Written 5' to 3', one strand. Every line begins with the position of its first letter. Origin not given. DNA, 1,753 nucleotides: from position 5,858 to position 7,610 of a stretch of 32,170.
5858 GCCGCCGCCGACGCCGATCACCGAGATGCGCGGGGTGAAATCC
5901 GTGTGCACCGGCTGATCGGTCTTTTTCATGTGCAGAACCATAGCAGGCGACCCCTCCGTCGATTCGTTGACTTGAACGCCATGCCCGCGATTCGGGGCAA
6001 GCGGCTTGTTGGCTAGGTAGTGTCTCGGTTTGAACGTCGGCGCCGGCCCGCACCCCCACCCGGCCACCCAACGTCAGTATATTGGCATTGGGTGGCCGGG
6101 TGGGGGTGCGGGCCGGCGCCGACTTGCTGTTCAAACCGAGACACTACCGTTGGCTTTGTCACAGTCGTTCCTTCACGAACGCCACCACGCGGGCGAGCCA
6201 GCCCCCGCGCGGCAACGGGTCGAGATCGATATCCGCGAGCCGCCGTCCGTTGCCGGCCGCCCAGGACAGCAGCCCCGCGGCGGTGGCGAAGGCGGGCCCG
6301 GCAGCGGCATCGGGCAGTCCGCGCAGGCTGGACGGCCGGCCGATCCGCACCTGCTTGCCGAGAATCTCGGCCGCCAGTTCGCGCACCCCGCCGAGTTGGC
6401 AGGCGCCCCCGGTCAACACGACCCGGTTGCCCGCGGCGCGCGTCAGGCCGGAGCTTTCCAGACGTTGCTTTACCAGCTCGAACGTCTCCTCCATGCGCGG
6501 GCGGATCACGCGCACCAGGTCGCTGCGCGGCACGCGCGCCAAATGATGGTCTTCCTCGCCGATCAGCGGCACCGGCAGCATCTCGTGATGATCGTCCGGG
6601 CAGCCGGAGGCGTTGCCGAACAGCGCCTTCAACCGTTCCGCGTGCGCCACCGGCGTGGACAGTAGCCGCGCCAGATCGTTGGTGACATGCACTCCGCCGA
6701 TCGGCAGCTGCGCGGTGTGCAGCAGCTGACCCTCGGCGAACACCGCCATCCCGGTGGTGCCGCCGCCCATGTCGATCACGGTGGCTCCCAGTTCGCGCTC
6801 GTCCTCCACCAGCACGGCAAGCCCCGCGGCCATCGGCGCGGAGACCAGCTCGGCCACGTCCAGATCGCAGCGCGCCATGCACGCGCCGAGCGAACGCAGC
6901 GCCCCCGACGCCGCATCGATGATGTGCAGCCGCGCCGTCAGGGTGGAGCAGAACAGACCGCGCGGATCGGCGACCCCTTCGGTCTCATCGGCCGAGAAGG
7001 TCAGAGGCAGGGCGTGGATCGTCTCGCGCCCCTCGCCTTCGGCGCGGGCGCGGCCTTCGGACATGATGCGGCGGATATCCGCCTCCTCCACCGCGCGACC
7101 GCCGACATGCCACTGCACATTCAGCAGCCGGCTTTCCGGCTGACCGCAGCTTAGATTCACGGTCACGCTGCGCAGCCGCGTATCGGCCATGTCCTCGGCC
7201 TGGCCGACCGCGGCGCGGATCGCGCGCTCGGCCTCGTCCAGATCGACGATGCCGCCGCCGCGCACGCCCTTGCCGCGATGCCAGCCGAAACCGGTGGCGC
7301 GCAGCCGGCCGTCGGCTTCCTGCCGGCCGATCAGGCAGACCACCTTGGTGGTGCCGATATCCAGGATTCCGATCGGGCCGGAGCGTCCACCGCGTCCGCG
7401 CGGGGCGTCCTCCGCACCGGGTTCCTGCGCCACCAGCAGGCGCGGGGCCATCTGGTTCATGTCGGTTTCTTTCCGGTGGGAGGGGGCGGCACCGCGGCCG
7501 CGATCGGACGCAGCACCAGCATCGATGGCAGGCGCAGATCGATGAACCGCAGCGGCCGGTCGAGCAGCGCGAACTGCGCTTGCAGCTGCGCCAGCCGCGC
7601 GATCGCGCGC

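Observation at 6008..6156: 133-bp near-perfect palindrome with a 7-bp flanking duplication, inserted between ftsA and ftsZ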

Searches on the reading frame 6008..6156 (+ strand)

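Call 35: search_protein_families(library=pfam, proteins=[L129:3124-3885:-, L129:3019-3792:+], max_evalue=0.01)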
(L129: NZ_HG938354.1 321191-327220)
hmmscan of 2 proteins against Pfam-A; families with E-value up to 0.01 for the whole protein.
L129:3124-3885:- (253 aa): 5 families
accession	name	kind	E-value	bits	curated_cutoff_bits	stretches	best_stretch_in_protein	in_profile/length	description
PF08241.18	Methyltransf_11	-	4.9e-10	40.4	21.2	1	91-185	1-93/95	Methyltransferase domain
PF13649.12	Methyltransf_25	-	5.2e-10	40.3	27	1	90-183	1-97/97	Methyltransferase domain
PF08242.18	Methyltransf_12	-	9e-09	36.4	30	1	91-185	1-98/98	Methyltransferase domain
PF13489.12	Methyltransf_23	-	4.2e-07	30.3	27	1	73-229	9-159/164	Methyltransferase domain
PF03848.20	TehB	-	0.0065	16.3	20.4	1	87-183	31-128/193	Tellurite resistance protein TehB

L129:3019-3792:+ (257 aa): 0 families

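Call 36: search_protein_families(library=ncbifam, proteins=[L129:3124-3885:-, L129:3019-3792:+], max_evalue=0.01)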
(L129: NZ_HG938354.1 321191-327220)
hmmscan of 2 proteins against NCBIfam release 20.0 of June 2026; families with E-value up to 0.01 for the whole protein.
L129:3124-3885:- (253 aa): 10 families
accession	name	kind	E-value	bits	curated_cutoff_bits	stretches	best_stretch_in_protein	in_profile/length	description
TIGR02021.1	BchM-ChlM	equivalog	9e-08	31.8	158.9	1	88-180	56-148/218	magnesium protoporphyrin IX methyltransferase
NF043040.1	corrin_prot_MT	hypoth_equivalog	1.1e-06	28.2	180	1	87-185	42-145/216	corrinoid protein-associated methyltransferase CpaM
NF008992.0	PRK12335.1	equivalog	2e-06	27.2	303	1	87-183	123-219/289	SAM-dependent methyltransferase TehB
NF041255.1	mycofact_MftM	equivalog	8.3e-06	25.3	200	1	88-180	141-231/289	mycofactocin oligosaccharide methyltransferase MftM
NF041820.1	daptide_MTase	equivalog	2e-05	24.2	175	1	75-195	27-150/243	daptide-type RiPP biosynthesis methyltransferase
TIGR00477.1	tehB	equivalog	0.00062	19.1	219.5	1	81-184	69-171/238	tellurite resistance methyltransferase TehB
NF045649.1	2X_seleno_MduS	exception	0.00074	18.6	380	1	89-191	44-151/338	methyltransferase domain-containing selenoprotein MduS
TIGR01983.1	UbiG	equivalog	0.00088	18.6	102.95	1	87-186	50-150/228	bifunctional 2-polyprenyl-6-hydroxyphenol methylase/3-demethylubiquinol 3-O-methyltransferase UbiG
TIGR02072.1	BioC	equivalog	0.0054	16.6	184.95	1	89-188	37-133/244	malonyl-ACP O-methyltransferase BioC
NF008405.0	PRK11207.1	equivalog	0.0063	16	218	1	87-183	31-128/198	tellurite resistance methyltransferase TehB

L129:3019-3792:+ (257 aa): 0 families

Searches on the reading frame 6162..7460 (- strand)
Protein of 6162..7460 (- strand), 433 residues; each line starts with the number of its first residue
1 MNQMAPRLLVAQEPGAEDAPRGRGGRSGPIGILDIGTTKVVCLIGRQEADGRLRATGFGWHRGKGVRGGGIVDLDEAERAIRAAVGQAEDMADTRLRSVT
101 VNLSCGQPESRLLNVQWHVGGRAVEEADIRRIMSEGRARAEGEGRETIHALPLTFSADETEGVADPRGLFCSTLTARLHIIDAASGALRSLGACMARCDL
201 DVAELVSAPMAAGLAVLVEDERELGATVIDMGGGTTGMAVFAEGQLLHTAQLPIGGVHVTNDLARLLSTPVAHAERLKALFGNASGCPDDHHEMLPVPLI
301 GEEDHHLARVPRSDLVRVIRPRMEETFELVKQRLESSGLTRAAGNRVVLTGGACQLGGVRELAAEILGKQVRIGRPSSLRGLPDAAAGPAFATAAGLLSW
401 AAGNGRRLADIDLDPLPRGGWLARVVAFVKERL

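Call 12: find_homologous_proteins(query=window:6162-7460:-)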
Query seq(433 aa) (433 aa): 4717 proteins with E <= 0.001 among 8000 candidates; the best 120 are listed.
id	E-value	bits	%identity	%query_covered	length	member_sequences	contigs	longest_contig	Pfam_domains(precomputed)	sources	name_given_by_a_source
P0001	4.9e-272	920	97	100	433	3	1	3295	PF02491.26,PF06723.20,PF14450.13,PF06277.18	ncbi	-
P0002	4.0e-235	799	84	100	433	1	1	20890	PF02491.26,PF06723.20,PF14450.13,PF06277.18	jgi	jgi:cell division protein FtsA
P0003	2.1e-234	797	84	99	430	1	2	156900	PF02491.26,PF06723.20,PF14450.13,PF06277.18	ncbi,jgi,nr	ncbi:MAG: cell division protein FtsA [Rhodospirillales bacterium]|jgi:cell division protein FtsA|nr:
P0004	7.3e-234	795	84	100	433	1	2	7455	PF02491.26,PF06723.20,PF14450.13,PF06277.18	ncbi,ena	-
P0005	8.8e-234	794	83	100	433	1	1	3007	PF02491.26,PF06723.20,PF14450.13,PF06277.18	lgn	-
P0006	6.4e-233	792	84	99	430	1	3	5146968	PF02491.26,PF06723.20,PF14450.13,PF06277.18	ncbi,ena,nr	ncbi:MAG TPA: cell division protein FtsA [Acetobacteraceae bacterium]|nr:cell division protein FtsA 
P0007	1.8e-232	790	83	100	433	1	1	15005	PF02491.26,PF06723.20,PF14450.13,PF06277.18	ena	-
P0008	3.2e-232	789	83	100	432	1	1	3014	PF02491.26,PF06723.20,PF14450.13,PF06277.18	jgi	jgi:cell division protein FtsA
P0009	1.3e-229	781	83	99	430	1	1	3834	PF00012.27,PF02491.26,PF06723.20,PF14450.13,PF06277.18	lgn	-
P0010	1.8e-229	780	83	99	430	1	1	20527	PF02491.26,PF06723.20,PF14450.13,PF06277.18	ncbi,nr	ncbi:MAG: cell division protein FtsA [Proteobacteria bacterium]|nr:cell division protein FtsA [Pseud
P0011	2.1e-229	780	83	99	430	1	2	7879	PF02491.26,PF06723.20,PF14450.13,PF06277.18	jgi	jgi:cell division protein FtsA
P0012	4.0e-228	776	83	99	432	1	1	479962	PF02491.26,PF06723.20,PF14450.13,PF06277.18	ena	-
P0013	9.4e-228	775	82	100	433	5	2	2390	PF02491.26,PF06723.20,PF14450.13,PF11104.15,PF06277.18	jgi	-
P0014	4.1e-222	756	80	100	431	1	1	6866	PF02491.26,PF06723.20,PF14450.13,PF11104.15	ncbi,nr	ncbi:MAG: cell division protein FtsA [Rhodospirillales bacterium]|nr:cell division protein FtsA [Rho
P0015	2.0e-221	754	79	100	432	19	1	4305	PF02491.26,PF06723.20,PF14450.13,PF11104.15,PF06277.18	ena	-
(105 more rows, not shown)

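Call 23: find_encoding_contigs(protein=P0001, flank=3000, max_places=3)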
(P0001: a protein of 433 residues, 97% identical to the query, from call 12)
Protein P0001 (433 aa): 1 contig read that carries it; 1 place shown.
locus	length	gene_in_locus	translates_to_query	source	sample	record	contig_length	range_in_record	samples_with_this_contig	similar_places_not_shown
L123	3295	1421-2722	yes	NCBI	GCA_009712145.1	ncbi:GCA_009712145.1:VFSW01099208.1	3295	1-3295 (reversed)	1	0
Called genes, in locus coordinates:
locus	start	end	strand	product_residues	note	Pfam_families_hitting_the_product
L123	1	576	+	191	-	?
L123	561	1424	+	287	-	PF08478:POTRA_1, PF03799:FtsQ_DivIB_C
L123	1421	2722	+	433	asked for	PF02491:SHS2_FTSA, PF06723:MreB_Mbl (weak), PF06277:EutA (weak), PF14450:FtsA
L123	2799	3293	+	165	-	?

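Call 24: find_encoding_contigs(protein=P0006, flank=3000, max_places=3)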
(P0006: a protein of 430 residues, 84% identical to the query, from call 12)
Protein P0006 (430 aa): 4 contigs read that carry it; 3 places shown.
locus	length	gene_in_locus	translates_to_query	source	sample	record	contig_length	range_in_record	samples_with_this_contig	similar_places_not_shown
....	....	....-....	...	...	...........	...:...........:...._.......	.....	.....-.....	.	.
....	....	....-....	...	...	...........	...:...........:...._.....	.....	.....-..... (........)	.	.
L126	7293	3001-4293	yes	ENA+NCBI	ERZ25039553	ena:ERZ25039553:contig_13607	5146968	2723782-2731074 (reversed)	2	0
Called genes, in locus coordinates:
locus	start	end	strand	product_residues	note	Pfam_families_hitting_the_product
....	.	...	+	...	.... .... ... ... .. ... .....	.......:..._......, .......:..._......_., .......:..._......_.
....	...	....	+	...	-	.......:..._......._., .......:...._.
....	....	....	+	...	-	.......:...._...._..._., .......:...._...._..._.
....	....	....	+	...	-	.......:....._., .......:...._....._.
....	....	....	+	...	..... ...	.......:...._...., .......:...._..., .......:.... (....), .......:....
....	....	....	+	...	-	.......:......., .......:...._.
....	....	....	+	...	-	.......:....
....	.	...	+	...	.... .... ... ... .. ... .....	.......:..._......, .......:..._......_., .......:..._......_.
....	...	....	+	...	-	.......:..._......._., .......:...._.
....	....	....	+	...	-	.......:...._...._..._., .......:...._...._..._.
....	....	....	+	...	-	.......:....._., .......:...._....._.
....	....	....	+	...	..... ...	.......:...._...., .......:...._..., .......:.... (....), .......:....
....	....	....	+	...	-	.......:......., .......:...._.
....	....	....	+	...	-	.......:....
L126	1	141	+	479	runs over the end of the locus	PF01225:Mur_ligase, PF08245:Mur_ligase_M, PF02875:Mur_ligase_C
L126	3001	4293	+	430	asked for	PF02491:SHS2_FTSA, PF06723:MreB_Mbl, PF06277:EutA (weak), PF14450:FtsA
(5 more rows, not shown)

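Call 25: find_encoding_contigs(protein=P0003, flank=3000, max_places=3)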
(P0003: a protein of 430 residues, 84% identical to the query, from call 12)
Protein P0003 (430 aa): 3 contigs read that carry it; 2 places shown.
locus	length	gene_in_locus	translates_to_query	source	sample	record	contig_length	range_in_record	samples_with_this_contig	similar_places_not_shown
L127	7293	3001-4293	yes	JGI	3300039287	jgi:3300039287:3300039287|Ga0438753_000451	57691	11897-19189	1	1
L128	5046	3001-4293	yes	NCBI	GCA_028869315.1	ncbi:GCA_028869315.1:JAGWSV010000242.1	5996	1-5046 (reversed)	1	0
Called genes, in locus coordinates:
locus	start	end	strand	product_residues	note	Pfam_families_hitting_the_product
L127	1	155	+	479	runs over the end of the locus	PF01225:Mur_ligase, PF08245:Mur_ligase_M, PF02875:Mur_ligase_C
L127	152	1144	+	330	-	PF01565:FAD_binding_4, PF02873:MurB_C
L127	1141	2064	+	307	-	PF01820:Dala_Dala_lig_N, PF02655:ATP-grasp_3 (weak), PF07478:Dala_Dala_lig_C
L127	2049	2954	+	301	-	PF08478:POTRA_1, PF03799:FtsQ_DivIB_C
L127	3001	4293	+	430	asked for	PF02491:SHS2_FTSA, PF06723:MreB_Mbl, PF06277:EutA (weak), PF14450:FtsA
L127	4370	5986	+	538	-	PF00091:Tubulin, PF12327:FtsZ_C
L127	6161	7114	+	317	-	PF03331:LpxC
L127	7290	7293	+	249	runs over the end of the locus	PF01012:ETF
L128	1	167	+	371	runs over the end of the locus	PF08245:Mur_ligase_M, PF02875:Mur_ligase_C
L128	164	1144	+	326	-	PF01565:FAD_binding_4, PF02873:MurB_C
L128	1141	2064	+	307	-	PF01820:Dala_Dala_lig_N, PF02655:ATP-grasp_3 (weak), PF07478:Dala_Dala_lig_C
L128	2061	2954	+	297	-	PF08478:POTRA_1, PF03799:FtsQ_DivIB_C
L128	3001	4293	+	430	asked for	PF02491:SHS2_FTSA, PF06723:MreB_Mbl, PF06277:EutA (weak), PF14450:FtsA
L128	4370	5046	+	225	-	PF00091:Tubulin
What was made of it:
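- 6159..7460 (-): ftsA (433 aa), upstream neighbour. Homologues are named FtsA and carry FtsA Pfam domains (calls 12, 23-25).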
